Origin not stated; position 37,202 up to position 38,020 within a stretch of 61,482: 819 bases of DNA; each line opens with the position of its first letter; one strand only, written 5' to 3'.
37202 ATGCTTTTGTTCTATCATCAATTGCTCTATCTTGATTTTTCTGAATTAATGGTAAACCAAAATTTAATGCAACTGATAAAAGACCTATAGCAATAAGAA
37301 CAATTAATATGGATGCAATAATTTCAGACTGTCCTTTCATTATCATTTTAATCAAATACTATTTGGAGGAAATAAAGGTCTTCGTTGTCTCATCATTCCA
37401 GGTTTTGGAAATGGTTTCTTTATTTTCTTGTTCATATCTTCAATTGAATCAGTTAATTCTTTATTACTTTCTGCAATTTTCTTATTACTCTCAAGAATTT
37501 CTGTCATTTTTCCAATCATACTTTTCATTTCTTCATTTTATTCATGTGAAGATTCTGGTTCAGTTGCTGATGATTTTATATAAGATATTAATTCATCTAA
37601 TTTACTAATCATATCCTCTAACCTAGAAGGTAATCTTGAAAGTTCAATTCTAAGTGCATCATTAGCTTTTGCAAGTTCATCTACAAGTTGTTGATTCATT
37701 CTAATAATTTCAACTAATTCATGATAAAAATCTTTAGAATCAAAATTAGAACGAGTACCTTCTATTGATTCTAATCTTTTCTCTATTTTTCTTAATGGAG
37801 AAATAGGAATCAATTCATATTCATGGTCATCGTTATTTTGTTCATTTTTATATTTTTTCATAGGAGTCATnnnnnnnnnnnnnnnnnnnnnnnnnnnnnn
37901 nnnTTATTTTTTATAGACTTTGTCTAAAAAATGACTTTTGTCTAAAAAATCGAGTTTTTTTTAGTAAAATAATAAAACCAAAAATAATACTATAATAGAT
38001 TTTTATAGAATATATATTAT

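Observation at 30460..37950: Compact nine-gene type IV pilus operon with four KGQ prepilins and a split TadB/TadC-like platform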

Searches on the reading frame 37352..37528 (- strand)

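Call 3: search_protein_families(library=pfam, proteins=[window:37352-37528:-], max_evalue=1)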
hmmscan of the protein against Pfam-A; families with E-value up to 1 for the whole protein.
window:37352-37528:- (58 aa): 3 families
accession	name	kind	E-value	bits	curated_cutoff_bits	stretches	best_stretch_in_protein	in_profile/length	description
PF00103.25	Hormone_1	-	0.0072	16.5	22.7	1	1-42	116-157/215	Somatotropin hormone family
PF14584.11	DUF4446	-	0.026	15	27.4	1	3-47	42-86/150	Protein of unknown function (DUF4446)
PF24810.1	RBD_LARS1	-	0.36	11.4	27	1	1-48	16-60/75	Leucine--tRNA ligase, RagD-binding domain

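Call 4: search_protein_families(library=ncbifam, proteins=[window:37352-37528:-], max_evalue=1)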
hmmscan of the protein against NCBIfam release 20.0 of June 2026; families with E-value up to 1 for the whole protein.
window:37352-37528:- (58 aa): 2 families
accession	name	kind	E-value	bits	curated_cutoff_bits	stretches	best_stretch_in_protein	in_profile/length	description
NF033175.1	fuso_auto_Nterm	subfamily_domain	0.069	13.3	55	1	10-38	37-64/120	autotransporter-associated N-terminal domain-containing protein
NF041291.1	StbC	equivalog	0.076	13.4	100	1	5-37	16-48/122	plasmid stabilization protein StbC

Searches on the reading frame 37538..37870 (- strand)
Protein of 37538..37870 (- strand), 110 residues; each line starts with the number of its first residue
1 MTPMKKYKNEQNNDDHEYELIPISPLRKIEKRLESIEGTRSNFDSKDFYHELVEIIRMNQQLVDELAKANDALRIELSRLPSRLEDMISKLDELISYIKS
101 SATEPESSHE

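Call 3: search_protein_families(library=pfam, proteins=[window:37538-37870:-], max_evalue=1)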
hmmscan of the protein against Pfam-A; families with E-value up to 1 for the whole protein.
window:37538-37870:- (110 aa): 4 families
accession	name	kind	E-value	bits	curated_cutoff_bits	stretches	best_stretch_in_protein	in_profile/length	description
PF20935.2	DUF6847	-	0.023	15.1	27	1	28-95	14-78/141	Family of unknown function (DUF6847)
PF09966.14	DUF2200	-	0.064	13.9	22.8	1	28-71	62-105/111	Uncharacterized protein conserved in bacteria (DUF2200)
PF15908.10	HMMR_C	-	0.086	13.5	28.6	0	27-62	119-154/157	Hyaluronan mediated motility receptor C-terminal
PF07558.16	Shugoshin_N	-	0.27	11.5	30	1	64-89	10-35/45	Shugoshin N-terminal coiled-coil region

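Call 4: search_protein_families(library=ncbifam, proteins=[window:37538-37870:-], max_evalue=1)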
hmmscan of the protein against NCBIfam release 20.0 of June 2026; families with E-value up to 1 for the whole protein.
window:37538-37870:- (110 aa): 3 families
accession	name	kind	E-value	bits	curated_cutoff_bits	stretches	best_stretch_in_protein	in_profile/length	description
NF038048.1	DIP1984_fam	subfamily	0.0067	16.6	70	1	28-98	22-89/149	DIP1984 family protein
NF006336.0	PRK08566.1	equivalog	0.053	11.6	819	1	38-72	231-262/883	DNA-directed RNA polymerase subunit A'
TIGR02390.1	RNA_pol_rpoA1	equivalog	0.074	11.1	1042.55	1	38-70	226-255/867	DNA-directed RNA polymerase subunit A'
